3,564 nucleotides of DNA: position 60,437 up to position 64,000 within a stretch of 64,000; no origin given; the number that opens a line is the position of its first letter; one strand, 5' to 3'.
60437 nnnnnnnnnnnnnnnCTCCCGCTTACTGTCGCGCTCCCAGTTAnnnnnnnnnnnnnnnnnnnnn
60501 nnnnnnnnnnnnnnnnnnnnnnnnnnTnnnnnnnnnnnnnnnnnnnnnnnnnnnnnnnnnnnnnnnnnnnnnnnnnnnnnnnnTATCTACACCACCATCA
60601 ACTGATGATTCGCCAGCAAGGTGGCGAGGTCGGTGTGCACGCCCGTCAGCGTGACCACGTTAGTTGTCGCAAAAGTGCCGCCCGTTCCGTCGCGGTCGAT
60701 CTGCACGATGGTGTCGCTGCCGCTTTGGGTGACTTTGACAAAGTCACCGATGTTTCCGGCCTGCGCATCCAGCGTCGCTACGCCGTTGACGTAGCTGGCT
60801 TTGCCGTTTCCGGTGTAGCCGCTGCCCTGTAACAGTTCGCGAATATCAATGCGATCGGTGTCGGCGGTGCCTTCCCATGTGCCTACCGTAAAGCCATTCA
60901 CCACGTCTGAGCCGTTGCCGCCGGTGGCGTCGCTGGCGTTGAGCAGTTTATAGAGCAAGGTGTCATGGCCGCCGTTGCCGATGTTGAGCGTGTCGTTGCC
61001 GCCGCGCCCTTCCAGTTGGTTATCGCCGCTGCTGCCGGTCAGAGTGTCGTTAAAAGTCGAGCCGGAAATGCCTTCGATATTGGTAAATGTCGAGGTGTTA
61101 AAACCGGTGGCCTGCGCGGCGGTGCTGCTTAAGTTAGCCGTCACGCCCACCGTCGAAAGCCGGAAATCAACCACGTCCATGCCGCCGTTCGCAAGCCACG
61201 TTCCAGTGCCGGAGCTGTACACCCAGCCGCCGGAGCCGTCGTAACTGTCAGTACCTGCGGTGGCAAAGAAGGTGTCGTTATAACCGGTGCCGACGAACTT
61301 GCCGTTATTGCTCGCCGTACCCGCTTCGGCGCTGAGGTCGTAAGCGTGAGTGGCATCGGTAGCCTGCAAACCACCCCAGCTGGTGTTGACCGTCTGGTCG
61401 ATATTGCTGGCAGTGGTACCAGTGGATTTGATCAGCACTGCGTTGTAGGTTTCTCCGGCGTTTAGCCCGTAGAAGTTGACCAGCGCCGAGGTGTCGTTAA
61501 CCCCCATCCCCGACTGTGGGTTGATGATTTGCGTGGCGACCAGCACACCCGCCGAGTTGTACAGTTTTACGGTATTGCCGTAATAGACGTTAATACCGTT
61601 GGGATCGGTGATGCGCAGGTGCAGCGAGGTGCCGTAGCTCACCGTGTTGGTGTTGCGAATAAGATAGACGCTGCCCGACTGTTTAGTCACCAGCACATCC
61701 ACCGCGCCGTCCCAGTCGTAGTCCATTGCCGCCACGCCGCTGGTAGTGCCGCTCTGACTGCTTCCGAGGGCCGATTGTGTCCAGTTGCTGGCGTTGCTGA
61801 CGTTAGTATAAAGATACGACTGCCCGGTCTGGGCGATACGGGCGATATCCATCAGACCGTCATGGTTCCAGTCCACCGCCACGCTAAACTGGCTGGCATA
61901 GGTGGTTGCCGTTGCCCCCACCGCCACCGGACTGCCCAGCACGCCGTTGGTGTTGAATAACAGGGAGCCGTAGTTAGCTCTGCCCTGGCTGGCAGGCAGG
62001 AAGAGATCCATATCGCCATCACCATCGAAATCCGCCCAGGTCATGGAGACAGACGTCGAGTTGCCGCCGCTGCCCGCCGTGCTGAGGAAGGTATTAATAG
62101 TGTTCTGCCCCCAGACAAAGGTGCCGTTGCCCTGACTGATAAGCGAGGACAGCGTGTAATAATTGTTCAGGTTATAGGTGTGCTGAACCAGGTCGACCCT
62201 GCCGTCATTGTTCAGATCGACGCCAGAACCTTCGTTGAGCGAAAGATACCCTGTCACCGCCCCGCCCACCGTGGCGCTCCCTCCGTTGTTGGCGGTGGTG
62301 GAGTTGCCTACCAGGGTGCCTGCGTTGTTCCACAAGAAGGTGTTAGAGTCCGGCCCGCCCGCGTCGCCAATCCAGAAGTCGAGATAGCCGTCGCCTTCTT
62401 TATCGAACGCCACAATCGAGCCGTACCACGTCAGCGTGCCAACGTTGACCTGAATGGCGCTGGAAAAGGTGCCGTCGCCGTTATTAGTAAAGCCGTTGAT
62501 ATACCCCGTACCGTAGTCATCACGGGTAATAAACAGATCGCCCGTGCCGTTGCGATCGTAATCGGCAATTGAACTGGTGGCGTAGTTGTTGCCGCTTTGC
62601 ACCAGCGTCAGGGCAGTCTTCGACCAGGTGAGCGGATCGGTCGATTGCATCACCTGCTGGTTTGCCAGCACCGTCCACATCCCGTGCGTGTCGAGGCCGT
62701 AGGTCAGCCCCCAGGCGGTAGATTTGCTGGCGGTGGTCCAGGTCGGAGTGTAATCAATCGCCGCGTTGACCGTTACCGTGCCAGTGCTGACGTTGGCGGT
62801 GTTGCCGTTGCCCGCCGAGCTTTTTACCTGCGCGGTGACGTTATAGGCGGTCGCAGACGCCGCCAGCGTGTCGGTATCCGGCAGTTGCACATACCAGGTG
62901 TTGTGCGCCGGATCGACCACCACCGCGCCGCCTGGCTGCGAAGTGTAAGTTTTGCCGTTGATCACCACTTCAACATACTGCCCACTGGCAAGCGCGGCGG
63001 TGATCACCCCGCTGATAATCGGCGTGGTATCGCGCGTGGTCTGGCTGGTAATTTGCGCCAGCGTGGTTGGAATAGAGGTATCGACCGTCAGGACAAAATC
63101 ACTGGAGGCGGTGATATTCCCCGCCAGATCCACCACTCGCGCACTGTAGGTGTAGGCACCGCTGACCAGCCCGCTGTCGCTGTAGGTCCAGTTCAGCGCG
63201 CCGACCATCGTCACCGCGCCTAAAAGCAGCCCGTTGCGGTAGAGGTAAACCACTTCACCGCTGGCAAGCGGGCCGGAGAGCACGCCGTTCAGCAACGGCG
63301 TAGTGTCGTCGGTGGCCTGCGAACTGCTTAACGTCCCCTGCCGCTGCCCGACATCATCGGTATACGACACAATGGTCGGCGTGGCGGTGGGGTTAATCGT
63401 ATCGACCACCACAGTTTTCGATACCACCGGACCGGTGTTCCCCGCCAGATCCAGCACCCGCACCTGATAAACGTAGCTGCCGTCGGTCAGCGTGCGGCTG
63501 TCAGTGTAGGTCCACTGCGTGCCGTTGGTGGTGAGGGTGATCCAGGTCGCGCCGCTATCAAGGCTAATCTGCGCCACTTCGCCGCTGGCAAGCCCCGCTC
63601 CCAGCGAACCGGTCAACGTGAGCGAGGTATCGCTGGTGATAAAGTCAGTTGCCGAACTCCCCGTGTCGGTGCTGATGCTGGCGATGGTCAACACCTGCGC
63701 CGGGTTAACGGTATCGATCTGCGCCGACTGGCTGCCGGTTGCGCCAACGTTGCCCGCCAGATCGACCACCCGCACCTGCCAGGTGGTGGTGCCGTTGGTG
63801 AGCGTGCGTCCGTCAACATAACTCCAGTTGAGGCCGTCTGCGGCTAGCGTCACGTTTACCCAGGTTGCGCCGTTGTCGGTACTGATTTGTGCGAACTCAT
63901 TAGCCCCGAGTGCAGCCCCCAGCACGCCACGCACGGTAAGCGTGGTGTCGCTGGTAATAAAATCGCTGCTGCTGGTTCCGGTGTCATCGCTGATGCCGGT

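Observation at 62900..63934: Near-identical tandem ~300-bp Ig-like repeats in the adhesin gene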

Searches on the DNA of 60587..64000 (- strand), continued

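Call 46: get_annotated_region(hit=H40, flank=4000)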
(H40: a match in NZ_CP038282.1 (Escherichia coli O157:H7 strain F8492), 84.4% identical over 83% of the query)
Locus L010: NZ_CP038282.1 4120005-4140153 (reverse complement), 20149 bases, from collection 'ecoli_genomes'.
description: Escherichia coli O157:H7 strain F8492 chromosome, complete genome
organism: Escherichia coli O157:H7 strain F8492 (NCBI taxid 83334)
replicon: chromosome; assembly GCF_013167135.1
host: -; source: beef; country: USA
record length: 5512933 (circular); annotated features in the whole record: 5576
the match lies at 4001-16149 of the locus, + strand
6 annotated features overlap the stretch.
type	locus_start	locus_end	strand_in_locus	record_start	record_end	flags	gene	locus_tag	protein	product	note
CDS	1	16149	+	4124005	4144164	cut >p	siiEA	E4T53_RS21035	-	BapA-related adhesin SiiEA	internal stop; incomplete; partial in the middle of a contig; missing N-terminus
CDS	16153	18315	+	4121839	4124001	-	-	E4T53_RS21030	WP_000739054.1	type I secretion system permease/ATPase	-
CDS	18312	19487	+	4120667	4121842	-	-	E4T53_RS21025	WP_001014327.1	HlyD family type I secretion periplasmic adaptor subunit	-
CDS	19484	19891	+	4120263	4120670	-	cueR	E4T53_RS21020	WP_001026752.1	Cu(I)-responsive transcriptional regulator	-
CDS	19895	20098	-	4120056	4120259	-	-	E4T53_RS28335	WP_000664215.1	hypothetical protein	-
CDS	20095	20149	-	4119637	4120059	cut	-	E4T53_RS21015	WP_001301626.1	lipoprotein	-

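Call 47: get_annotated_region(hit=H17, flank=3000)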
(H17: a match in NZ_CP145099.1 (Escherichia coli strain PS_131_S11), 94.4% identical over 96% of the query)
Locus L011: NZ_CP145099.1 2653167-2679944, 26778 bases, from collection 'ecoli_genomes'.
description: Escherichia coli strain PS_131_S11 chromosome, complete genome
organism: Escherichia coli strain PS_131_S11 (NCBI taxid 562)
replicon: chromosome; assembly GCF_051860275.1
host: Homo sapiens; source: fecal sample; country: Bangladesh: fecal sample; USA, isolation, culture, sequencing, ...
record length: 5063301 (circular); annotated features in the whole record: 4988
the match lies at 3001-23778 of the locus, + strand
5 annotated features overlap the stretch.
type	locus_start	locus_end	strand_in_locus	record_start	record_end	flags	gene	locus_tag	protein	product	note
CDS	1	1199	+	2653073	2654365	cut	ybaT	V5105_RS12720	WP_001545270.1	APC family permease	-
CDS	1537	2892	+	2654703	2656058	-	-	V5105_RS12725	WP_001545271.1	TolC family outer membrane protein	-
CDS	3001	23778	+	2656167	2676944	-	siiEA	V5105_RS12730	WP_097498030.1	BapA-related adhesin SiiEA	-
CDS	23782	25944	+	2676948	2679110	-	-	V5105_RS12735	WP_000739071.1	type I secretion system permease/ATPase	-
CDS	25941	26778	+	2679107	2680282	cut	-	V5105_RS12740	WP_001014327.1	HlyD family type I secretion periplasmic adaptor subunit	-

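Call 48: get_annotated_region(hit=H26, flank=6000)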
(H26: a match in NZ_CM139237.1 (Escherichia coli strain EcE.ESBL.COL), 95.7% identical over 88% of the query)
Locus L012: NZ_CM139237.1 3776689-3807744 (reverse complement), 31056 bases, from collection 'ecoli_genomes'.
description: Escherichia coli strain EcE.ESBL.COL chromosome, whole genome shotgun sequence
organism: Escherichia coli strain EcE.ESBL.COL (NCBI taxid 562)
replicon: chromosome; assembly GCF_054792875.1
host: Homo sapiens; source: -; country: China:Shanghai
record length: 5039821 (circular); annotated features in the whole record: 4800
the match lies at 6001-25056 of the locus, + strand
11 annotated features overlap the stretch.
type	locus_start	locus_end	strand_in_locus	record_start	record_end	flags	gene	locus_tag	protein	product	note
CDS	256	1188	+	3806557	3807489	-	glsA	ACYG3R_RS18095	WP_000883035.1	glutaminase A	-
CDS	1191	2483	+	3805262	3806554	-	ybaT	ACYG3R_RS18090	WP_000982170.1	APC family permease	-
CDS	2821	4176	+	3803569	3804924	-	-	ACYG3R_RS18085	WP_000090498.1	TolC family outer membrane protein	-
CDS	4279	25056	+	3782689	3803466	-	siiEA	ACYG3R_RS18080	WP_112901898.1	BapA-related adhesin SiiEA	-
CDS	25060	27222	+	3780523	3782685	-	-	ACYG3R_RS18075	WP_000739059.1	type I secretion system permease/ATPase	-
CDS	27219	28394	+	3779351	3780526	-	-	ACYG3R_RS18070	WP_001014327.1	HlyD family type I secretion periplasmic adaptor subunit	-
CDS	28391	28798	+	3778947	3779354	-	cueR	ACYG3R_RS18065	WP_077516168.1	Cu(I)-responsive transcriptional regulator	-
CDS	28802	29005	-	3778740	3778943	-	-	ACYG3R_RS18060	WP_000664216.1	hypothetical protein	-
CDS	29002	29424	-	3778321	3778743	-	-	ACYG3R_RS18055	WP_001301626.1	lipoprotein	-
CDS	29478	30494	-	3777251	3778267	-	-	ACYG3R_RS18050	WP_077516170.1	YadA family autotransporter adhesin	-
CDS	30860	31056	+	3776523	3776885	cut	-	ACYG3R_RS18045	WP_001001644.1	hypothetical protein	-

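Call 49: get_annotated_region(hit=H48, flank=8000)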
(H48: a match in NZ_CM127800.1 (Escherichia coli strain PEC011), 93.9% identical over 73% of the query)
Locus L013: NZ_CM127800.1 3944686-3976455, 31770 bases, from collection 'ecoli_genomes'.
description: Escherichia coli strain PEC011 chromosome, whole genome shotgun sequence
organism: Escherichia coli strain PEC011 (NCBI taxid 562)
replicon: chromosome; assembly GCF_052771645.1
host: Pet Dog; source: Uterus; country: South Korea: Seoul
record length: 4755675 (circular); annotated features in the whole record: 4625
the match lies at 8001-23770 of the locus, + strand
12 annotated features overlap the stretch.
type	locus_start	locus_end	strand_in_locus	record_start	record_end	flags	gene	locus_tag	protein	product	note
CDS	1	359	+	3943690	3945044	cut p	-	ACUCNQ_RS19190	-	TolC family outer membrane protein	frameshifted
CDS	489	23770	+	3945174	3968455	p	-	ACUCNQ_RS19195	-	Ig-like domain-containing protein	frameshifted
CDS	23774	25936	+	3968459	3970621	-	-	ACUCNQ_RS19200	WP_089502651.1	type I secretion system permease/ATPase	-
CDS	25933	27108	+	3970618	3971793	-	-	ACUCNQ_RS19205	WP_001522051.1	HlyD family efflux transporter periplasmic adaptor subunit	-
CDS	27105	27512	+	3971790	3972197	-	cueR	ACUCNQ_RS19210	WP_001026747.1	Cu(I)-responsive transcriptional regulator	-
CDS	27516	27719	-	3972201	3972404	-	-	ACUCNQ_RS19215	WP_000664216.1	hypothetical protein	-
CDS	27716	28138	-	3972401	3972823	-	-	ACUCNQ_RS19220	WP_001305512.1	hypothetical protein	-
CDS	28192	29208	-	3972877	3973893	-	-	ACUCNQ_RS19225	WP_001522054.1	YadA family autotransporter adhesin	-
CDS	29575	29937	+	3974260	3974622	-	-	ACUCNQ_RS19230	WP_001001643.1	hypothetical protein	-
CDS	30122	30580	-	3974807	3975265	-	ybbJ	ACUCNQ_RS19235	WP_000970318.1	NfeD family protein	-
CDS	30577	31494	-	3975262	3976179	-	qmcA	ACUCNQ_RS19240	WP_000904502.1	SPFH domain-containing protein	-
CDS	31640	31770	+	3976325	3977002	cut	fetA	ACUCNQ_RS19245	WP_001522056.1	iron efflux ABC transporter ATP-binding subunit FetA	-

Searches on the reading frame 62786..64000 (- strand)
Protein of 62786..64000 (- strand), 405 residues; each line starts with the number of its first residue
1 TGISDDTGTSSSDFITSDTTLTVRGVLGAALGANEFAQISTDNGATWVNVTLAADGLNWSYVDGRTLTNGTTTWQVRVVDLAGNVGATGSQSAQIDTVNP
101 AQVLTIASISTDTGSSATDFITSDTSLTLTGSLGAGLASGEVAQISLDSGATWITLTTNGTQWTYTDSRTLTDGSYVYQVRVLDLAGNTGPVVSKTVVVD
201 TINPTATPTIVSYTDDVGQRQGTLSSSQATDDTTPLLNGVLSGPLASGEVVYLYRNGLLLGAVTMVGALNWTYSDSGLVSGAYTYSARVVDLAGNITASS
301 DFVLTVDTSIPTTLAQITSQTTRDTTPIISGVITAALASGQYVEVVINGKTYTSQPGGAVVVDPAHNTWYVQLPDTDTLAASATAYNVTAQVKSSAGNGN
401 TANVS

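Call 29: find_related_loci(query=window:62786-64000:-, collection=genome_contigs, flank=10000)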
Query window:62786-64000:- (405 aa) in genome_contigs; peptide patterns used: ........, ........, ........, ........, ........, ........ (x = any residue, [..] = any of these).
113 stretches matched a pattern; 7 encode a relative of the query (tblastn E <= 1e-3); 7 distinct loci.
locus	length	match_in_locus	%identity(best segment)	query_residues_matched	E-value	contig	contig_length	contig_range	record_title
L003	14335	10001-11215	98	1-405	0e+0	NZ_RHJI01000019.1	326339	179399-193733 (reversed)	Escherichia sp. E1V33 1V33_19_consensus, whole genome shotgun sequence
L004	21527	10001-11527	97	1-405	0e+0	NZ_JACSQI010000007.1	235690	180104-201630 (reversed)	Escherichia whittamii strain Sa2BVA5 NODE_7_length_235690_cov_8.592060, whole genome shotgun sequence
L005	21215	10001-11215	92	1-405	0e+0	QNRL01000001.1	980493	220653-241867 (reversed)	Pseudocitrobacter faecalis strain DSM 27453 Ga0244571_101, whole genome shotgun sequence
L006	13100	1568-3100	58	1-403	1e-151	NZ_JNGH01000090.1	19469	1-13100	Trabulsiella odontotermitis strain 01 SAMPLE01_CONTIG_110, whole genome shotgun sequence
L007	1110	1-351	95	182-405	2e-69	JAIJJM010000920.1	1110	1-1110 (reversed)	MAG: Collinsella sp. isolate Map_57_008 contig_100_12608, whole genome shotgun sequence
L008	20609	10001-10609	40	3-312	6e-27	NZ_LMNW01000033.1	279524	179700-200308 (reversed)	Duganella sp. Leaf126 contig_6, whole genome shotgun sequence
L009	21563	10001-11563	29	38-210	1e-4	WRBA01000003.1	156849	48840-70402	MAG: Defluviitaleaceae bacterium isolate Lab288P1bin59 Ga0131853_10000053, whole genome shotgun sequence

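Call 55: search_solved_structures(query=window:62786-64000:-, max_evalue=0.01, show_alignments=1)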
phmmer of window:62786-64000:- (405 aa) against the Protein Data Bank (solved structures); distinct sequences matched with E-value up to 0.01: 1.
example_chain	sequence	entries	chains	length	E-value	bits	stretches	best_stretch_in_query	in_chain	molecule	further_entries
2yn3_A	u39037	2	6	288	1.1e-08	38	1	85-312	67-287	PUTATIVE INNER MEMBRANE PROTEIN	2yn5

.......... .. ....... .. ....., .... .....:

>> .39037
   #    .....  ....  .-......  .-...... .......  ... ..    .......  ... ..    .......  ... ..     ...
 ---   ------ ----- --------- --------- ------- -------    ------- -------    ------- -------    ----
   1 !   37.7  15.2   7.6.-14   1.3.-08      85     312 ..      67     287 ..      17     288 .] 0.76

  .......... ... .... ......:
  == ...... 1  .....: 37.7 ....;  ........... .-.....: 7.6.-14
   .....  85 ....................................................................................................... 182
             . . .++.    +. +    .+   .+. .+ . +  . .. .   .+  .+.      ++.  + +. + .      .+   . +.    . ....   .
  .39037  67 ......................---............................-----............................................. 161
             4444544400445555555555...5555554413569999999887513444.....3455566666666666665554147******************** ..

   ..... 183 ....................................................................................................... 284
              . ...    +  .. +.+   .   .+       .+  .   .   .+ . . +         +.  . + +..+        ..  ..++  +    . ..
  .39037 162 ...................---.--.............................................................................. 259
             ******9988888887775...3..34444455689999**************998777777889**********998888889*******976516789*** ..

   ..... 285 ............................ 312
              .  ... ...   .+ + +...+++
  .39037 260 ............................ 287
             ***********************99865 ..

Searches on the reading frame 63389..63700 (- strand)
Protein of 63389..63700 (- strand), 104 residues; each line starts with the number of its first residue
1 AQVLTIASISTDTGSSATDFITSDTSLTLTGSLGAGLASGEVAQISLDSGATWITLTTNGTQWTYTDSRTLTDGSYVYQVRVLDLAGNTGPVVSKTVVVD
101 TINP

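Call 43: predict_structure(alignment_id=A1)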
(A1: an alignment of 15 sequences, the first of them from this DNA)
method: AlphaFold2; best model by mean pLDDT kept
length: 104 residues; sequences in the alignment: 15
mean_pLDDT: 92.0   pTM: 0.82
mean pLDDT of the five models: 92.0, 91.2, 90.4, 85.1, 84.5
residues with pLDDT >= 90: 84; 70-90: 18; 50-70: 2; < 50: 0
segments of 3 or more residues with pLDDT < 50: none
pLDDT, mean of each block of 10 residues (from residue 1): 87 85 92 93 96 95 94 95 94 94 79
secondary structure, 60 per line:
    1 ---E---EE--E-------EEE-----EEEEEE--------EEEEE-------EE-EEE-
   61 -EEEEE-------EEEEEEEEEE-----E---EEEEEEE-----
elements in order: E20-22 E28-33 E42-46 E57-59 E62-66 E74-83 E93-99

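Call 45: fold_search(model_id=the predicted structure, library=pdb)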
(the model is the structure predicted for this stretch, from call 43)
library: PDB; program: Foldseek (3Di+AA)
matches with E <= 10: 1939; with E <= 0.001: 12
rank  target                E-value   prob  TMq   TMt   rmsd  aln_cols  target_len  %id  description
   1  2yn3_D                1.2e-04  1.00  0.68  0.38   3.3       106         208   28  Structural insight into the giant calcium-binding adhesin SiiE: implications for the adhesion of Salmonella enterica t (released 2013-04-03)
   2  2ca3_A                1.9e-04  1.00  0.65  0.21   3.3       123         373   17  Sulfite dehydrogenase from Starkeya Novella r55m mutant (released 2007-02-20)
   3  2blf_A                2.1e-04  1.00  0.65  0.21   3.2       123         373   17  Sulfite dehydrogenase from Starkeya Novella (released 2005-04-28)
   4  2ca4_A                2.4e-04  1.00  0.66  0.21   3.2       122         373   16  Sulfite dehydrogenase from Starkeya Novella mutant (released 2007-02-20)
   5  2yn5_A                2.4e-04  1.00  0.60  0.26   3.9       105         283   26  Structural insight into the giant calcium-binding adhesin SiiE: implications for the adhesion of Salmonella enterica t (released 2013-04-03)
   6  2c9x_A                2.9e-04  1.00  0.65  0.21   3.2       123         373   17  Sulfite dehydrogenase from Starkeya Novella Y236F mutant (released 2006-08-16)
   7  2yn5_B                2.9e-04  1.00  0.61  0.26   3.9       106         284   25  Structural insight into the giant calcium-binding adhesin SiiE: implications for the adhesion of Salmonella enterica t (released 2013-04-03)
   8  2yn3_A                3.4e-04  1.00  0.66  0.29   3.1       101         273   30  Structural insight into the giant calcium-binding adhesin SiiE: implications for the adhesion of Salmonella enterica t (released 2013-04-03)
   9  8s5s                  3.8e-04  1.00  0.67  0.21   3.4       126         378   14  Crystal structure of a Sulfite dehydrogenase from Thermus thermophilus (released 2024-11-27)
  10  2yn3_C                4.3e-04  1.00  0.67  0.28   3.1       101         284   30  Structural insight into the giant calcium-binding adhesin SiiE: implications for the adhesion of Salmonella enterica t (released 2013-04-03)
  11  5k3x_B                7.3e-04  1.00  0.55  0.19   4.4       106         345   17  Crystal Structure of the sulfite dehydrogenase, SorT R78K mutant from Sinorhizobium meliloti (released 2017-05-24)
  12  2yn3_B                8.2e-04  1.00  0.68  0.32   3.1       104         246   29  Structural insight into the giant calcium-binding adhesin SiiE: implications for the adhesion of Salmonella enterica t (released 2013-04-03)
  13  5k3x_A                1.1e-03  1.00  0.55  0.19   4.4       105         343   17  Crystal Structure of the sulfite dehydrogenase, SorT R78K mutant from Sinorhizobium meliloti (released 2017-05-24)
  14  6y0k                  1.2e-03  1.00  0.68  0.21   3.5       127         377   14  Sulfite oxidase from Thermus thermophilus with coordinated phosphate (released 2020-08-05)
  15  4pw3_B                1.3e-03  1.00  0.56  0.19   3.6       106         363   17  Crystal structure of the sulfite dehydrogenase SorT from Sinorhizobium meliloti (released 2015-06-03)
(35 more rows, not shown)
